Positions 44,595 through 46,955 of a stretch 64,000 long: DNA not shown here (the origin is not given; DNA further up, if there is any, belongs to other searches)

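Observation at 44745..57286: Five-gene operon: two paralogous NBD-fused MacB/FtsX-type ABC proteins plus three large surface proteins. This is the main candidate for an undescribed envelope machine.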

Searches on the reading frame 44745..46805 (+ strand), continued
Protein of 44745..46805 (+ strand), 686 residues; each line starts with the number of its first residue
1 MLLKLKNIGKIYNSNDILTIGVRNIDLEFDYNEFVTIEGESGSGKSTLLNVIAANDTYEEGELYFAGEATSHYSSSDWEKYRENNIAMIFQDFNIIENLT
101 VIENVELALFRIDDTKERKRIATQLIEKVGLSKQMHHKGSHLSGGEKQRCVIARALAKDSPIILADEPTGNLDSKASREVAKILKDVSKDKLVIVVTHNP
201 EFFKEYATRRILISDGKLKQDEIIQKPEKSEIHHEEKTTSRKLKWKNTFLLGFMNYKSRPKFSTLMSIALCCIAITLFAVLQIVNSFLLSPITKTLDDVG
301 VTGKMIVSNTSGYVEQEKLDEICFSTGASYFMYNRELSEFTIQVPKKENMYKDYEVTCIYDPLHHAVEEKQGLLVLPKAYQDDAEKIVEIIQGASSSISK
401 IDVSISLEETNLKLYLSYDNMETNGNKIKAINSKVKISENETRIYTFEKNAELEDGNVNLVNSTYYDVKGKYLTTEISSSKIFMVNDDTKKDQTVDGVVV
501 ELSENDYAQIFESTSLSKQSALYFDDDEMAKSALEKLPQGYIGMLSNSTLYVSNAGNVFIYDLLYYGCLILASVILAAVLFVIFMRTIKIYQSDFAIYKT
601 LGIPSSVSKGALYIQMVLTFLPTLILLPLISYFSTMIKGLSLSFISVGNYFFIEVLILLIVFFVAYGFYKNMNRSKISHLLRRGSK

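Call 45: search_protein_families(library=ncbifam, proteins=[L004:19-396:+, L004:2527-2916:+, L004:2918-3328:+, L004:3318-5090:+, L004:5087-6775:+, L004:6772-7479:+, L004:7476-8150:+, L004:8147-9562:+, L004:9577-9930:+], max_evalue=0.00001)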
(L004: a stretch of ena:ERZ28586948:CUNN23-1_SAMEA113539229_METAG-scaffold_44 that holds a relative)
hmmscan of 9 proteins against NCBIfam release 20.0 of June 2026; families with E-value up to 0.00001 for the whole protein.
L004:19-396:+ (125 aa): 3 families
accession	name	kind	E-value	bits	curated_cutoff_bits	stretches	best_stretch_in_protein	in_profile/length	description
NF008273.0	PRK11050.1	equivalog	1e-18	67.4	153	1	10-123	38-150/156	manganese-binding transcriptional regulator MntR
NF003025.0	PRK03902.1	equivalog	6.1e-12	45.8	138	1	8-121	4-116/142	transcriptional regulator MntR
NF053665.1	TransRegDtxRActin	equivalog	3.4e-06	26.7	290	1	9-115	7-113/233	iron-dependent transcriptional repressor DtxR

L004:2527-2916:+ (129 aa): 4 families
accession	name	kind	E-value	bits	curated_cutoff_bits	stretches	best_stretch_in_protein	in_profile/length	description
NF008273.0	PRK11050.1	equivalog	1.9e-15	56.9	153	1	9-116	39-147/156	manganese-binding transcriptional regulator MntR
NF003025.0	PRK03902.1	equivalog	6.3e-12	45.7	138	1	6-116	4-115/142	transcriptional regulator MntR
NF053665.1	TransRegDtxRActin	equivalog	1.7e-10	40.7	290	1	7-113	7-115/233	iron-dependent transcriptional repressor DtxR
NF053756.1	MreA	equivalog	1.6e-06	27.9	100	1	13-105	21-106/110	MreA family transcriptional regulator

L004:2918-3328:+ (136 aa): 7 families
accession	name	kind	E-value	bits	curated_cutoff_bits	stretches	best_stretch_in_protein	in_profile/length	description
NF007714.0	PRK10410.1-2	equivalog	5.3e-35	120.2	88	1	15-110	7-102/103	nitrous oxide-stimulated promoter family protein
NF007715.0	PRK10410.1-3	equivalog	4e-31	107.7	179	1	18-122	12-119/132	nitrous oxide-stimulated promoter family protein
NF007716.0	PRK10410.1-4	equivalog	1.2e-21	77.1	172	1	18-114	7-101/114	nitrous oxide-stimulated promoter family protein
NF007717.0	PRK10410.2-1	equivalog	1.3e-20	73.8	241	1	19-114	12-104/141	nitrous oxide-stimulated promoter family protein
NF007713.0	PRK10410.1-1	equivalog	6.2e-18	65.4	234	1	19-113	8-100/117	nitrous oxide-stimulated promoter family protein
NF007719.0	PRK10410.2-3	equivalog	1.3e-12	47.7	211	1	26-114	3-89/103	nitrous oxide-stimulated promoter family protein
NF007718.0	PRK10410.2-2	equivalog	3.9e-09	36.7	148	1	42-97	50-104/118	nitrous oxide-stimulated promoter family protein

L004:3318-5090:+ (590 aa): 183 families (the best 25 are shown)
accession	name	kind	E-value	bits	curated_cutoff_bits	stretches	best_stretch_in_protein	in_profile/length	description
TIGR02857.1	CydD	equivalog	8.1e-112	374.9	435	1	16-538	4-527/529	thiol reductant ABC exporter subunit CydD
NF008379.0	PRK11174.1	equivalog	7e-91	305.7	684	1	26-569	30-585/588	heme ABC transporter permease/ATP-binding protein CydD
TIGR02203.1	MsbA_lipidA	equivalog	6.5e-77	259.3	602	1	44-568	40-569/572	lipid A export permease/ATP-binding protein MsbA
NF008364.0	PRK11160.1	equivalog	1.7e-71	241.5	630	1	8-566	9-573/575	heme ABC transporter ATP-binding protein/permease CydC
NF008381.0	PRK11176.1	equivalog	4.1e-67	226.9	867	1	70-568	75-579/582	lipid A ABC transporter ATP-binding protein/permease MsbA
NF008056.1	PRK10790.1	equivalog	3.9e-63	213.9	746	1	88-572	93-579/584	SmdB family multidrug efflux ABC transporter permease/ATP-binding protein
NF045513.1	HepA_fam_ABC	equivalog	7.1e-63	213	725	1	34-568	72-609/610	heterocyst formation ABC transporter subunit HepA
TIGR02868.1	CydC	equivalog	1.3e-62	212.2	329.05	1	6-528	4-530/530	thiol reductant ABC exporter subunit CydC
NF010178.0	PRK13657.1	equivalog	5.3e-57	193.6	733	1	327-574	329-576/588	glucan ABC transporter ATP-binding protein/ permease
TIGR02204.1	MsbA_rel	hypoth_equivalog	2e-56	191.8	780.4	1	18-568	22-575/576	ABC transporter, permease/ATP-binding protein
TIGR03797.1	NHLM_micro_ABC2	equivalog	2.9e-54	184.7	709.4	1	65-568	180-685/686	NHLP bacteriocin export ABC transporter permease/ATPase subunit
NF052233.1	CphA_assoc_ABC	equivalog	1.5e-53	182.3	880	1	64-574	238-749/766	cyanophycin metabolism-associated ABC transporter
TIGR03796.1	NHLM_micro_ABC1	equivalog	1.3e-52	179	853.3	1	58-564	191-708/710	NHLP family bacteriocin export ABC transporter peptidase/permease/ATPase subunit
TIGR01846.1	type_I_sec_HlyB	subfamily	1e-51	176.1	725.55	1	81-569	200-693/694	type I secretion system permease/ATPase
TIGR00958.1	3a01208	subfamily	3.9e-50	170.9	874.6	1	6-564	152-710/711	antigen peptide transporter 2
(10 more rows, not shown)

L004:5087-6775:+ (562 aa): 182 families (the best 25 are shown)
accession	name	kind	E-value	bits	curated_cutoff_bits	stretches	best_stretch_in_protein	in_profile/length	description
TIGR02868.1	CydC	equivalog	6.3e-95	318.8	329.05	1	26-538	14-529/530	thiol reductant ABC exporter subunit CydC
NF008364.0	PRK11160.1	equivalog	4.7e-87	292.9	630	1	26-559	17-555/575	heme ABC transporter ATP-binding protein/permease CydC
TIGR02857.1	CydD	equivalog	9.1e-84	282.3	435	1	27-550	5-528/529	thiol reductant ABC exporter subunit CydD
TIGR02203.1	MsbA_lipidA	equivalog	9.9e-76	255.4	602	1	70-559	60-549/572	lipid A export permease/ATP-binding protein MsbA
NF045513.1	HepA_fam_ABC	equivalog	1.7e-75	254.6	725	1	75-558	105-588/610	heterocyst formation ABC transporter subunit HepA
TIGR02204.1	MsbA_rel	hypoth_equivalog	1.8e-73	248.2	780.4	1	43-558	40-554/576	ABC transporter, permease/ATP-binding protein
TIGR03375.1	type_I_sec_LssB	subfamily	1.6e-70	238.2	693.1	1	149-554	270-677/696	type I secretion system permease/ATPase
NF008381.0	PRK11176.1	equivalog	7.4e-67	226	867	1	70-559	70-559/582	lipid A ABC transporter ATP-binding protein/permease MsbA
NF008055.0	PRK10789.1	equivalog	4.5e-66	223.5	845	1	21-558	20-550/590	SmdA family multidrug ABC transporter permease/ATP-binding protein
TIGR01846.1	type_I_sec_HlyB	subfamily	3.6e-65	220.6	725.55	1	94-559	208-672/694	type I secretion system permease/ATPase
NF052233.1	CphA_assoc_ABC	equivalog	2.8e-64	217.8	880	1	67-559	233-723/766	cyanophycin metabolism-associated ABC transporter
NF008379.0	PRK11174.1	equivalog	3.3e-61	207.7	684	1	50-559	52-564/588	heme ABC transporter permease/ATP-binding protein CydD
NF010178.0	PRK13657.1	equivalog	3.4e-61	207.4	733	1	121-559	112-550/588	glucan ABC transporter ATP-binding protein/ permease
TIGR01842.1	type_I_sec_PrtD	subfamily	9.8e-60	202.6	510.15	1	81-557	62-532/544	type I secretion system permease/ATPase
TIGR01193.1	bacteriocin_ABC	subfamily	2.2e-59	201.7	523.85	1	82-559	213-689/708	peptide cleavage/export ABC transporter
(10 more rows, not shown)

L004:6772-7479:+ (235 aa): 0 families

L004:7476-8150:+ (224 aa): 0 families

L004:8147-9562:+ (471 aa): 189 families (the best 25 are shown)
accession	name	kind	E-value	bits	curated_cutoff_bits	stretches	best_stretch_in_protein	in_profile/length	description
TIGR04521.1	ECF_ATPase_2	equivalog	9.9e-95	316.8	330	2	259-463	15-230/279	energy-coupling factor transporter ATPase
TIGR04520.1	ECF_ATPase_1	equivalog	6.3e-91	304.5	315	2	4-231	1-227/269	energy-coupling factor transporter ATPase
TIGR01166.1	cbiO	subfamily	2.3e-79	265.3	211.8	2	260-439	3-188/190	cobalt ABC transporter, ATP-binding protein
NF010171.0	PRK13652.1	equivalog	4.4e-77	258.9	476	2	254-463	9-223/277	cobalt transporter ATP-binding subunit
NF010155.0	PRK13634.1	equivalog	4.5e-75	252.6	413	2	261-463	19-231/290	energy-coupling factor ABC transporter ATP-binding protein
NF010157.0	PRK13636.1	equivalog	3.1e-74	249.7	463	2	249-462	6-226/285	cobalt transporter ATP-binding subunit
NF010156.0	PRK13635.1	equivalog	1.4e-68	231.1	392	2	3-231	5-231/279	energy-coupling factor ABC transporter ATP-binding protein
NF010158.0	PRK13637.1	equivalog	4e-68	229.6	390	2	261-462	19-229/287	energy-coupling factor transporter ATPase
NF010170.0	PRK13651.1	equivalog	3.1e-67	226.7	432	2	310-461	89-248/308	cobalt transporter ATP-binding subunit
NF010167.0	PRK13648.1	subfamily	5.6e-64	216.1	241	2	3-232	7-234/269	energy-coupling factor transporter ATPase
TIGR02673.1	FtsE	equivalog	7.7e-60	202.2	264.85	2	4-216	2-213/214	cell division ATP-binding protein FtsE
NF010153.0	PRK13631.1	equivalog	1e-56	192.3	463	2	265-460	42-258/320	cobalt transporter ATP-binding subunit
NF010166.0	PRK13646.1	equivalog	7.2e-56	189.5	458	2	261-466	19-235/286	energy-coupling factor transporter ATPase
TIGR00968.1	3a0106s01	subfamily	2.4e-55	187.6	342.75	2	263-463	14-216/237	sulfate ABC transporter ATP-binding protein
TIGR02315.1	ABC_phnC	equivalog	4e-55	186.9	266.1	2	4-223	2-229/243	phosphonate ABC transporter ATP-binding protein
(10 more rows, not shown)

L004:9577-9930:+ (117 aa): 2 families
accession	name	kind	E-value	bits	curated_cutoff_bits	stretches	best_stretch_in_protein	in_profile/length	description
NF008273.0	PRK11050.1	equivalog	3.8e-08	33.1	153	1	13-111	46-144/156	manganese-binding transcriptional regulator MntR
NF003025.0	PRK03902.1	equivalog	8.7e-07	29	138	1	7-97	8-98/142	transcriptional regulator MntR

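Call 57: predict_structure(alignment_id=A1)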
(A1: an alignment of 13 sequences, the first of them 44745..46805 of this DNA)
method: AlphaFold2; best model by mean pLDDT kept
length: 686 residues; sequences in the alignment: 13
mean_pLDDT: 73.4   pTM: 0.52
mean pLDDT of the five models: 73.4, 69.9, 66.6, 59.9, 53.3
residues with pLDDT >= 90: 26; 70-90: 428; 50-70: 185; < 50: 47
segments of 3 or more residues with pLDDT < 50: 12-19, 169-171, 287-292, 552-556, 637-646, 675-686
pLDDT, mean of each block of 10 residues (from residue 1): 78 44 79 85 69 60 80 68 75 73 89 86 90 90 81 84 71 65 82 82 81 83 78 59 82 81 72 67 51 53 78 73 74 68 82 87 76 88 86 76 85 84 77 77 80 88 78 76 84 75 83 66 81 80 73 51 61 67 63 70 74 76 67 53 48 65 63 49 32
secondary structure, 60 per line:
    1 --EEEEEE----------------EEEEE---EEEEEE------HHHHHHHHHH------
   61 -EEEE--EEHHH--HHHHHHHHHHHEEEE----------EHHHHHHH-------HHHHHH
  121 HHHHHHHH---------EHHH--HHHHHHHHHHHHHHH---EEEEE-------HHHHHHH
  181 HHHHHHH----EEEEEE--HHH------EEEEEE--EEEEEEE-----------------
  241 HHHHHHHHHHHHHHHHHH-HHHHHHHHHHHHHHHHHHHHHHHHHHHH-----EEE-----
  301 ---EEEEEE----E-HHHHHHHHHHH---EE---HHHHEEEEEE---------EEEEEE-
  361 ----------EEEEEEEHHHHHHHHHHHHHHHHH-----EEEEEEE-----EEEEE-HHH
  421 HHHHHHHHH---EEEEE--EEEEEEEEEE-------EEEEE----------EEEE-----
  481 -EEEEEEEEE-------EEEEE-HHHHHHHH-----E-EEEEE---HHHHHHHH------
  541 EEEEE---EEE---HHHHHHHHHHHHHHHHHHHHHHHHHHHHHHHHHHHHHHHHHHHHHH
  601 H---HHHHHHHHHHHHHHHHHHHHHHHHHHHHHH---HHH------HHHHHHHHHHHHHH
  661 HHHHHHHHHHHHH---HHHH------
elements in order (helices of 4 or more, strands of 3 or more residues): E3-8 E25-29 E33-38 H45-54 E62-65 H75-85 E86-89 H101-107 H115-128 H144-158 E162-166 H174-187 E192-197 E209-214 E217-223 H241-258 H260-287 E293-295 E304-309 H316-326 H335-338 E339-344 E354-359 E371-377 H378-394 E400-406 E412-416 H418-429 E433-437 E440-449 E457-461 E472-475 E482-490 E498-502 H504-511 E519-523 H527-534 E541-545 E549-551 H555-601 H605-634 H647-673 H677-680
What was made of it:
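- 44745..46805 (+): g1: ATPase-fused MacB-fold half-transporter (686 aa). ATPase 1-225, elbow helix 241-258, TM1 260-287, ectodomain 293-553, TM2-4 555-673. AF2 model (call 57).
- On Type VII ABC superfamily (MacB/FtsX fold): AF2 secondary structure for g1 (call 57). Caveat: the model has pLDDT 73 and pTM 0.52 (call 57). g2 was not modelled. Beta-alpha-beta elements follow TM1 (304-344) and precede TM2 (498-551) in the model (call 57).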

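Call 60: fold_search(model_id=the predicted structure, library=pdb)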
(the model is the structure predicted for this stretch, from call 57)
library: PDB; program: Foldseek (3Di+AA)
matches with E <= 10: 1675; with E <= 0.001: 1290
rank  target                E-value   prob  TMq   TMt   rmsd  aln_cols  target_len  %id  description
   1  5gko_A                4.3e-28  1.00  0.54  0.57  15.5       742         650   17  Crystal structure of tripartite-type ABC transporter, MacB from Acinetobacter baumannii (released 2017-11-15)
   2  5lj7_B                7.0e-28  1.00  0.53  0.59  11.6       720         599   19  Structure of Aggregatibacter actinomycetemcomitans MacB bound to ATP (P21) (released 2017-11-15)
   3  5lil_A                1.6e-27  1.00  0.53  0.58  11.9       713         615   20  Structure of Aggregatibacter actinomycetemcomitans MacB bound to ATPyS (P21) (released 2017-11-15)
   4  5lil_B                9.6e-27  1.00  0.53  0.60  11.4       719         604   19  Structure of Aggregatibacter actinomycetemcomitans MacB bound to ATPyS (P21) (released 2017-11-15)
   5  5lj6                  5.3e-26  1.00  0.54  0.60  11.7       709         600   19  Structure of Aggregatibacter actinomycetemcomitans MacB bound to ATPyS (P6522) (released 2017-11-15)
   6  5lj7_A                3.3e-25  1.00  0.53  0.60  11.3       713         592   19  Structure of Aggregatibacter actinomycetemcomitans MacB bound to ATP (P21) (released 2017-11-15)
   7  5nik_J                4.2e-24  1.00  0.50  0.54  13.6       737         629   18  Structure of the MacAB-TolC ABC-type tripartite multidrug efflux pump (released 2017-05-24)
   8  3tif_B                3.5e-20  1.00  0.31  0.85   2.8       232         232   38  Dimeric structure of a post-hydrolysis state of the ATP-binding cassette MJ0796 bound to ADP and Pi (released 2012-03-21)
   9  5xu1_B                5.7e-20  1.00  0.30  0.85   3.1       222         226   42  Structure of a non-canonical ABC transporter from Streptococcus pneumoniae R6 (released 2018-01-24)
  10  5xu1_A                6.7e-20  1.00  0.29  0.85   2.8       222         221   42  Structure of a non-canonical ABC transporter from Streptococcus pneumoniae R6 (released 2018-01-24)
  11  8s5g_B                3.7e-19  1.00  0.30  0.82   2.5       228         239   32  BceABS nucleotide-free state (released 2025-09-03)
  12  5lj9_B                4.1e-19  1.00  0.30  0.85   3.0       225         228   36  Structure of the E. coli MacB ABC domain (C2221) (released 2017-11-15)
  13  5lj9_A                5.4e-19  1.00  0.30  0.84   3.4       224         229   36  Structure of the E. coli MacB ABC domain (C2221) (released 2017-11-15)
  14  3tif_A                5.7e-19  1.00  0.31  0.86   2.7       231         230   38  Dimeric structure of a post-hydrolysis state of the ATP-binding cassette MJ0796 bound to ADP and Pi (released 2012-03-21)
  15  1l2t_B                6.3e-19  1.00  0.31  0.86   2.8       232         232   38  Dimeric Structure of MJ0796, a Bacterial ABC Transporter Cassette (released 2002-07-24)
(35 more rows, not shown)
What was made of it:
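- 44745..46805 (+): Foldseek full-length MacB, E 4e-28 (call 60).
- On Type VII ABC superfamily (MacB/FtsX fold): Foldseek of the g1 model: 5gko, 5lil, 5lj7 and 5nik rank first, E 4e-28 to 4e-24, 710-740 aligned columns, TM 0.50-0.60 (call 60).
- Checked: 'MacB-type' therefore rests on topology and predicted fold (call 60).
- The AF2 model matches full-length MacB over 710-740 aligned columns, E 1e-28 to 1e-24, TM 0.50-0.60 (calls 57, 60). HrtA appears among the structural matches to the ATPase domain (call 60).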

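Call 75: search_protein_families(library=pfam, proteins=[L006:2016-2390:+], max_evalue=0.001)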
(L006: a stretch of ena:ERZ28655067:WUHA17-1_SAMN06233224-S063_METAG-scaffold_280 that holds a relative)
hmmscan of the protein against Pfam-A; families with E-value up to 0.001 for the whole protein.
L006:2016-2390:+ (124 aa): 4 families
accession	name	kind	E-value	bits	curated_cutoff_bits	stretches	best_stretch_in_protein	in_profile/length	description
PF02742.21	Fe_dep_repr_C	-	3.2e-13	49.9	27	1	68-122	1-56/70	Iron dependent repressor, metal binding and dimerisation domain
PF01325.25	Fe_dep_repress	-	2.6e-09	37.6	26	1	8-60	4-56/60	Iron dependent repressor, N-terminal DNA binding domain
PF12802.13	MarR_2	-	1.2e-06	29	27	1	19-57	13-51/61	MarR family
PF13601.12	HTH_34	-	3.4e-05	24.4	27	1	19-76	8-70/80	Winged helix DNA-binding domain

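Call 83: list_cluster_members(proteins=[window:44745-46802:+, window:46802-49027:+, window:49051-52059:+, window:52093-56043:+, window:56048-57283:+])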
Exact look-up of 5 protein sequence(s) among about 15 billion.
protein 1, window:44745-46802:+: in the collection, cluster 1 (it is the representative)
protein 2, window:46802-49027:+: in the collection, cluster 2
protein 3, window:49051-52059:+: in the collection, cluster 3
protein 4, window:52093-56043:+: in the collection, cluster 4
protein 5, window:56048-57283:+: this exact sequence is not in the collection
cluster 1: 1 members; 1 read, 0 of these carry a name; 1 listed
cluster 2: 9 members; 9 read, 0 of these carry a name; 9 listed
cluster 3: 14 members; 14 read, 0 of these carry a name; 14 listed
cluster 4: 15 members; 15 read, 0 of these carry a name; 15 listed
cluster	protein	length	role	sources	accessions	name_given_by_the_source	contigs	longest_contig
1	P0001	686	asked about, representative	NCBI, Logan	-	-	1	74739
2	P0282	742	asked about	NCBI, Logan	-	-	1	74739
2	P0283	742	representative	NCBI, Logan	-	-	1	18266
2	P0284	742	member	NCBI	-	-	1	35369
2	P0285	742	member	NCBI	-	-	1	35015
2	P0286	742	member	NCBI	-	-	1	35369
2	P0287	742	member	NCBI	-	-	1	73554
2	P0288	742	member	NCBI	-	-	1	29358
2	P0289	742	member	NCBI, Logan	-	-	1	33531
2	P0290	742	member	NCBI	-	-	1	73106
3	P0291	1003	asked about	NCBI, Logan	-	-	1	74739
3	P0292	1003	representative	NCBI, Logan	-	-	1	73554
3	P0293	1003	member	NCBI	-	-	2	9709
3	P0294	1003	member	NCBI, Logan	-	-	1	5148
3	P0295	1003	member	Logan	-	-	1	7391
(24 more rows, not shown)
